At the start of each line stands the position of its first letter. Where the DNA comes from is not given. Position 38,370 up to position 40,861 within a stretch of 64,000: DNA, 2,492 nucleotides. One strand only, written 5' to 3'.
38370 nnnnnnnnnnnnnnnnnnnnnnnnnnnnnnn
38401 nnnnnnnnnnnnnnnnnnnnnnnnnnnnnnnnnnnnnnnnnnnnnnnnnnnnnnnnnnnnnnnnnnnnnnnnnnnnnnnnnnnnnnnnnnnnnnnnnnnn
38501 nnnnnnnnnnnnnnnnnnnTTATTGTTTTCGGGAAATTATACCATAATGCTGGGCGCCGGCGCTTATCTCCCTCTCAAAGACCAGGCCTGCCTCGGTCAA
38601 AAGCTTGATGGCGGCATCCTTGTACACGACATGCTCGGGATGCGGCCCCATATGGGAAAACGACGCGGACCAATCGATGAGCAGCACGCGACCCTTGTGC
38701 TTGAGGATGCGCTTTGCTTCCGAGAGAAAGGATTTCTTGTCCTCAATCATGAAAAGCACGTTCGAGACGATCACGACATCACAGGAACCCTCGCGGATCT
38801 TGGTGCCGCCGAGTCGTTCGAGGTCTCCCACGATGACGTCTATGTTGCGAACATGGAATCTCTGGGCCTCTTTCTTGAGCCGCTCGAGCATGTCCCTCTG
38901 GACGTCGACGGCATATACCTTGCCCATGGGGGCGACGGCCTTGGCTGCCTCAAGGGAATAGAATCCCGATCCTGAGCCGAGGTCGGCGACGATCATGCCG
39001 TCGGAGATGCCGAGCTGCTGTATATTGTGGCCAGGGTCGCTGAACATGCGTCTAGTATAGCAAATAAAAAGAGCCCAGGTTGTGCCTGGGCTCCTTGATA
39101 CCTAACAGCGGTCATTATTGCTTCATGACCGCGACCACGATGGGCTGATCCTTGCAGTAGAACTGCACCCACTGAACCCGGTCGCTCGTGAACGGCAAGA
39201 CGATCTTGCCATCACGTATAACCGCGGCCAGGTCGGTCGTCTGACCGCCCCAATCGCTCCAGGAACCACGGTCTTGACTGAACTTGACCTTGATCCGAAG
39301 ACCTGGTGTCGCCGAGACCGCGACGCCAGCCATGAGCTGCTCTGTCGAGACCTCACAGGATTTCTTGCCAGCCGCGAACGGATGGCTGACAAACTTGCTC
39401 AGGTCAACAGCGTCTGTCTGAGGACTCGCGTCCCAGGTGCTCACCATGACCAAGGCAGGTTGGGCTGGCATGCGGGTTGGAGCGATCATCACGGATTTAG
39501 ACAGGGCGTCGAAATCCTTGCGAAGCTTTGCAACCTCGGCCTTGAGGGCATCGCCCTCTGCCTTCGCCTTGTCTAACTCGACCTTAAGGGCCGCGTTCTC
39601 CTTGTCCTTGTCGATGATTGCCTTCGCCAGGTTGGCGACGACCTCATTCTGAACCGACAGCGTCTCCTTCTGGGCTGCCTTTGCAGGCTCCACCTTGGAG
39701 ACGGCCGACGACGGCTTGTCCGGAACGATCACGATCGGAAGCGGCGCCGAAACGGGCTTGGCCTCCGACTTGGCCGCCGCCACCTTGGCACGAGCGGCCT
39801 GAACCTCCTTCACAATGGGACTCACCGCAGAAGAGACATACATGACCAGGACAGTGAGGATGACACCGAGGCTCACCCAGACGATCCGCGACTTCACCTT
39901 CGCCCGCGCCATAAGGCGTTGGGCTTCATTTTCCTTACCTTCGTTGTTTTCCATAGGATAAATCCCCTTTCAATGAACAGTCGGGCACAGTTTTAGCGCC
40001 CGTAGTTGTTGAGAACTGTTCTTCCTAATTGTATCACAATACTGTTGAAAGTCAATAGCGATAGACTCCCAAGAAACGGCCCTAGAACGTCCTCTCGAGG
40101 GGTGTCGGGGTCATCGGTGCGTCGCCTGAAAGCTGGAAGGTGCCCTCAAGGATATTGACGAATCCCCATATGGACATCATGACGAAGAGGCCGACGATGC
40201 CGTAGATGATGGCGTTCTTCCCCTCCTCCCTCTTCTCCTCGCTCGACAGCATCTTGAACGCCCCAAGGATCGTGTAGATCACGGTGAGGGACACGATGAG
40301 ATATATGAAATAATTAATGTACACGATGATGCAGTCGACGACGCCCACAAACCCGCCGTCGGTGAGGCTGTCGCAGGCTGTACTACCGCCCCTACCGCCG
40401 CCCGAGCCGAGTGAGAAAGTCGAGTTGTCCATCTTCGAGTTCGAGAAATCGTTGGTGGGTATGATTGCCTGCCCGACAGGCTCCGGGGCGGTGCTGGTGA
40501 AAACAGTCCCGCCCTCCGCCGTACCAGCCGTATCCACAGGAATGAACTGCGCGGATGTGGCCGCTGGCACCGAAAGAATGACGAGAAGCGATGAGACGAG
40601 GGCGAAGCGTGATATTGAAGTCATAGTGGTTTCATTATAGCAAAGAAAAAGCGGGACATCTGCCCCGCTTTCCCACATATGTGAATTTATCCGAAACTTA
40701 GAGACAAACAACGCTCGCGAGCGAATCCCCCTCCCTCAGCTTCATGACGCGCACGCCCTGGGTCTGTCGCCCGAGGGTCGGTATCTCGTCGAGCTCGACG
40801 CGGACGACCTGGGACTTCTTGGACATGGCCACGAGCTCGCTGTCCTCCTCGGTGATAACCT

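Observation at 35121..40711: Array of six paralogous TrbC/VirB2-like (T4SS-type) pilin genes with an orphan binding protein, a methyltransferase and a coiled-coil membrane protein, downstream of gyrA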

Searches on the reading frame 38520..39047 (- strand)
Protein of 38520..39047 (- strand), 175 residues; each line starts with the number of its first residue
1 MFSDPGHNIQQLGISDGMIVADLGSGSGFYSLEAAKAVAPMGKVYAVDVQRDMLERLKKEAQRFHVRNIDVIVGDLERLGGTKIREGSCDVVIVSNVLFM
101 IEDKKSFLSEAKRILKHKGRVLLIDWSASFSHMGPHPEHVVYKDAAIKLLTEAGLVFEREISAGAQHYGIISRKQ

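Call 3: search_protein_families(library=pfam, proteins=[window:38520-39047:-], max_evalue=1)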
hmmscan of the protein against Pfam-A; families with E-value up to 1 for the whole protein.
window:38520-39047:- (175 aa): 31 families (the best 25 are shown)
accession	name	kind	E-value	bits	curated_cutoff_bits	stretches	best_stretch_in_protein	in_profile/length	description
PF13847.12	Methyltransf_31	-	1.7e-21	76.9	27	1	14-140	1-122/145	Methyltransferase domain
PF08241.18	Methyltransf_11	-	2.8e-18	66.8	21.2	1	22-122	2-94/95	Methyltransferase domain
PF13649.12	Methyltransf_25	-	7.4e-17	62.3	27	1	20-119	1-97/97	Methyltransferase domain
PF01209.24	Ubie_methyltran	-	2.1e-13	50.6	20.1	1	14-155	45-179/233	ubiE/COQ5 methyltransferase family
PF08242.18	Methyltransf_12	-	1.7e-11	45.2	30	1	22-120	2-97/98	Methyltransferase domain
PF13489.12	Methyltransf_23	-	2.3e-09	37.7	27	1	6-136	10-124/164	Methyltransferase domain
PF01135.25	PCMT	-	2.2e-06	28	20.3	1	9-75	66-132/210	Protein-L-isoaspartate(D-aspartate) O-methyltransferase (PCMT)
PF05175.20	MTS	-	2.7e-06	27.6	23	1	19-124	34-139/170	Methyltransferase small domain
PF08704.16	GCD14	-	6.2e-06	26.5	26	1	9-80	33-105/247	tRNA methyltransferase complex GCD14 subunit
PF01728.25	FtsJ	-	1.3e-05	25.6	24.1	1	13-93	17-96/181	FtsJ-like methyltransferase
PF02390.23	Methyltransf_4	-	4.9e-05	23.3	24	1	18-91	3-75/173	Putative methyltransferase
PF06325.19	PrmA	-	9.6e-05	22.5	22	1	16-122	161-257/296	Ribosomal protein L11 methyltransferase (PrmA)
PF01596.23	Methyltransf_3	-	0.00028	20.7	22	1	19-125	47-153/204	O-methyltransferase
PF02527.21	GidB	-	0.00031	20.6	27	1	19-127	51-157/184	rRNA small subunit methyltransferase G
PF05148.21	Methyltransf_8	-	0.00034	21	27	1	65-131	102-164/219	Hypothetical methyltransferase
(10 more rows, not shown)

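Call 4: search_protein_families(library=ncbifam, proteins=[window:38520-39047:-], max_evalue=1)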
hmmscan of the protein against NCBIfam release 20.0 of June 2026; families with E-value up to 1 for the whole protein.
window:38520-39047:- (175 aa): 78 families (the best 25 are shown)
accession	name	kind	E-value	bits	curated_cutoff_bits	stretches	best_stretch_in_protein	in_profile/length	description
NF008823.0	PRK11873.1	subfamily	9.3e-23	81.1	263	1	13-125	74-183/272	arsenite methyltransferase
NF041537.1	ArsM_AhpD_UU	exception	6.5e-19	67.9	510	1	14-125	74-182/345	arsenite methyltransferase/AhpD domain selenoprotein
NF041536.1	ArsM_DUF2284_UU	exception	7.8e-18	64.1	575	1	14-126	74-183/459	arsenite methyltransferase/DUF2284 domain selenoprotein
NF047649.1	MTase_UXPK_star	exception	1.9e-17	63.2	460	1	14-125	75-183/283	methyltransferase/UXPK-star double selenoprotein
TIGR02469.1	CbiT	equivalog_domain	4.6e-14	52.7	78.3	1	9-123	12-120/124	precorrin-6Y C5,15-methyltransferase (decarboxylating) subunit CbiT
NF052510.1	methyltran_MpqE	exception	1.8e-11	43.8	335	1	9-131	39-159/234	methyl-plastoquinone biosynthesis methyltransferase MpqE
TIGR02072.1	BioC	equivalog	1.9e-11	44.2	184.95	1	19-123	37-132/244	malonyl-ACP O-methyltransferase BioC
NF001240.0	PRK00216.1-1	equivalog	2.8e-11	42.9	378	1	8-153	55-194/251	bifunctional demethylmenaquinone methyltransferase/2-methoxy-6-polyprenyl-1,4-benzoquinol methylase UbiE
NF001244.0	PRK00216.1-5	equivalog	3.6e-11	42.8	216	1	9-129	41-159/236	bifunctional demethylmenaquinone methyltransferase/2-methoxy-6-polyprenyl-1,4-benzoquinol methylase UbiE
TIGR01934.1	MenG_MenH_UbiE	subfamily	1.4e-10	40.9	158.35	1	10-129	33-147/223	ubiquinone/menaquinone biosynthesis methyltransferase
NF043040.1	corrin_prot_MT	hypoth_equivalog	4.9e-10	39.2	180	1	15-125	40-149/216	corrinoid protein-associated methyltransferase CpaM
NF001556.0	PRK00377.1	equivalog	2.2e-09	37.4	238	1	11-79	35-104/198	cobalt-precorrin-6Y C(15)-methyltransferase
NF001242.0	PRK00216.1-3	equivalog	2.4e-09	36.9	351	1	16-128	70-180/258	bifunctional demethylmenaquinone methyltransferase/2-methoxy-6-polyprenyl-1,4-benzoquinol methylase UbiE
NF001243.0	PRK00216.1-4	equivalog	2.6e-09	36.8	235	1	9-127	40-155/237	demethylmenaquinone methyltransferase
NF040538.1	methyl_ArsM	equivalog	3.4e-09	36.3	500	1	15-65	60-110/356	arsinothricin biosynthesis methyltransferase ArsM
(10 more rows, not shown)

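Call 45: search_protein_families(library=padloc, proteins=[window:38520-39047:-], max_evalue=0.01)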
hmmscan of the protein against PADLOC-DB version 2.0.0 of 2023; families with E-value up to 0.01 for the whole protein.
window:38520-39047:- (175 aa): 1 family
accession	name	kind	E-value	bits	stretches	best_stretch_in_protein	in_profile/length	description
PDLC04134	mad2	-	2.6e-24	83.9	1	11-131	286-402/492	mads_2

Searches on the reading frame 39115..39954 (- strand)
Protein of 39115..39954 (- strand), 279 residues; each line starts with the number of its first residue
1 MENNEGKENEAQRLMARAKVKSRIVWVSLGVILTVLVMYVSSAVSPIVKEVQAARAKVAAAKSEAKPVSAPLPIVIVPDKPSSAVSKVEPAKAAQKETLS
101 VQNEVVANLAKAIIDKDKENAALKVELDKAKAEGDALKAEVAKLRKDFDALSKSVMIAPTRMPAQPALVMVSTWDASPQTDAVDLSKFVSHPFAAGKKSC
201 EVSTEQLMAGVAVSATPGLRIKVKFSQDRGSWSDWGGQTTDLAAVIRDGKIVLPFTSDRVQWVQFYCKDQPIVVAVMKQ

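Call 3: search_protein_families(library=pfam, proteins=[window:39115-39954:-], max_evalue=1)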
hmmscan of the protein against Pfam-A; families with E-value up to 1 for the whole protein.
window:39115-39954:- (279 aa): 15 families
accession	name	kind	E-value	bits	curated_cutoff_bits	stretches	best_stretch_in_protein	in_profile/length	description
PF04977.20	DivIC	-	2.3e-05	24.6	28.9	1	110-153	16-59/80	Septum formation initiator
PF18035.6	Bap31_Bap29_C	-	0.00086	19.7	30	1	118-154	1-37/52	Bap31/Bap29 cytoplasmic coiled-coil domain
PF24423.1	OVT1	-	0.011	16.6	30.9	1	113-158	24-69/100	Major antigen, helical domain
PF06818.20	Fez1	-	0.012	16.5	34.4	1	96-233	44-167/199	Fez1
PF12325.13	TMF_TATA_bd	-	0.032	14.8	29.1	1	101-153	9-61/115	TATA element modulatory factor 1 TATA binding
PF07200.18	Mod_r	-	0.056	13.9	30.1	1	79-154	16-90/146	Modifier of rudimentary (Mod(r)) protein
PF15035.11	Rootletin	-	0.092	13.2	36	1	119-155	91-127/188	Ciliary rootlet component, centrosome cohesion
PF25450.1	Rab11-FIP3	-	0.098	13.4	31.9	1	106-155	56-105/125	Rab11-FIP3-like domain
PF04728.18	LPP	-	0.11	13.3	29.1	0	40-66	12-38/53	Lipoprotein leucine-zipper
PF13870.11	CCDC113_CCDC96_CC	-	0.15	12.2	31.6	1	95-147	82-134/177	CCDC113/CCDC96, coiled-coil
PF24319.2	DUF7491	-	0.17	12.6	30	1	114-153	31-70/90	Coiled-coil region of unknown function (DUF7491)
PF17675.6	APG6_N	-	0.2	12.6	45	1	100-153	41-95/132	Apg6 coiled-coil region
PF02183.23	HALZ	-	0.26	11.9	28.1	1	122-146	16-40/43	Homeobox associated leucine zipper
PF16515.11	HIP1_clath_bdg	-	0.43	11.4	28.8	1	87-147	35-95/99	Clathrin-binding domain of Huntingtin-interacting protein 1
PF04102.17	SlyX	-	0.66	11.1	30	0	86-136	6-56/67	SlyX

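Call 4: search_protein_families(library=ncbifam, proteins=[window:39115-39954:-], max_evalue=1)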
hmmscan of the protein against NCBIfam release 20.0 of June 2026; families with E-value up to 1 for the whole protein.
window:39115-39954:- (279 aa): 6 families
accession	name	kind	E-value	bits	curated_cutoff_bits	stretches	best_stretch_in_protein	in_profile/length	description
NF052320.1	Cbp1_fam_LP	subfamily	0.0081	15.7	90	1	93-153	112-172/286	Cbp1 family collagen-binding glycoprotein adhesin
NF041845.1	lipo_FAD_I_fam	domain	0.03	14.7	35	1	89-155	19-87/111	FAD-I family protein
TIGR04211.1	SH3_and_anchor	equivalog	0.08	12.5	65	1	89-147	103-161/198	TIGR04211 family SH3 domain-containing protein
NF033930.1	pneumo_PspA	exception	0.1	11.3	850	1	44-155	124-229/659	pneumococcal surface protein A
NF009642.0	PRK13169.1-3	equivalog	0.12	12.8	142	1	96-141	11-56/112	DNA replication initiation control protein YabA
TIGR02209.1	ftsL_broad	equivalog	0.46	10.4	42.45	0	117-153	23-59/85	cell division protein FtsL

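Call 45: search_protein_families(library=padloc, proteins=[window:39115-39954:-], max_evalue=0.01)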
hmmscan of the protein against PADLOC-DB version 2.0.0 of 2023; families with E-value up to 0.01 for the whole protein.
window:39115-39954:- (279 aa): 0 families

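Call 72: find_homologous_proteins(query=window:39115-39954:-)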
Query window:39115-39954:- (279 aa): 1 proteins with E <= 0.001 among 4505 candidates.
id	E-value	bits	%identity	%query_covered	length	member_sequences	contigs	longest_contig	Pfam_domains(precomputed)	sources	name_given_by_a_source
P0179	3.1e-169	579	100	100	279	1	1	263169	PF04977.21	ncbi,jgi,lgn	ncbi:MAG: septum formation initiator family protein [Candidatus Paceibacterota bacterium]|jgi:hypoth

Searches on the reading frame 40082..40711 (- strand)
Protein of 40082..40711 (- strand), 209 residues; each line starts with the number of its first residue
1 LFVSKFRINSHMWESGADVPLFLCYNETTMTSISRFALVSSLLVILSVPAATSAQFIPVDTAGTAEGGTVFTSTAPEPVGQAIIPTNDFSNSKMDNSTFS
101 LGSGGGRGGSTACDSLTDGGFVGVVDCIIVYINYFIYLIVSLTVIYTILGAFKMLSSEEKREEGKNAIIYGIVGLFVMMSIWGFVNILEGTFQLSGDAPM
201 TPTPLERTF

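Call 3: search_protein_families(library=pfam, proteins=[window:40082-40711:-], max_evalue=1)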
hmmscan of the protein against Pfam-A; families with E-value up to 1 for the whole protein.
window:40082-40711:- (209 aa): 1 family
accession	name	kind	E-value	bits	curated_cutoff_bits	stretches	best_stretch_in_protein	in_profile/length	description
PF18895.5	T4SS_pilin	-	8.6e-10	39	26.6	1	133-188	13-71/71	Type IV secretion system pilin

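Call 4: search_protein_families(library=ncbifam, proteins=[window:40082-40711:-], max_evalue=1)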
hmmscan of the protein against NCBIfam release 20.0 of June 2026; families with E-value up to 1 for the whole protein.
window:40082-40711:- (209 aa): 3 families
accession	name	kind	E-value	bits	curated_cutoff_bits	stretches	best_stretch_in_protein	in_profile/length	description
NF045849.1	ICE_MMCAP2_0565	equivalog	0.00026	20.6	40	1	130-191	15-79/80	Mbov_0395 family pilin-like conjugal transfer protein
TIGR02908.1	CoxD_Bacillus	equivalog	0.087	12.8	117.85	1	134-187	55-107/110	cytochrome c oxidase subunit IVB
NF040970.1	memb_ExtQ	equivalog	0.11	12.7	150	1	126-178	57-110/134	selenite/tellurite reduction operon b-type cytochrome membrane protein ExtQ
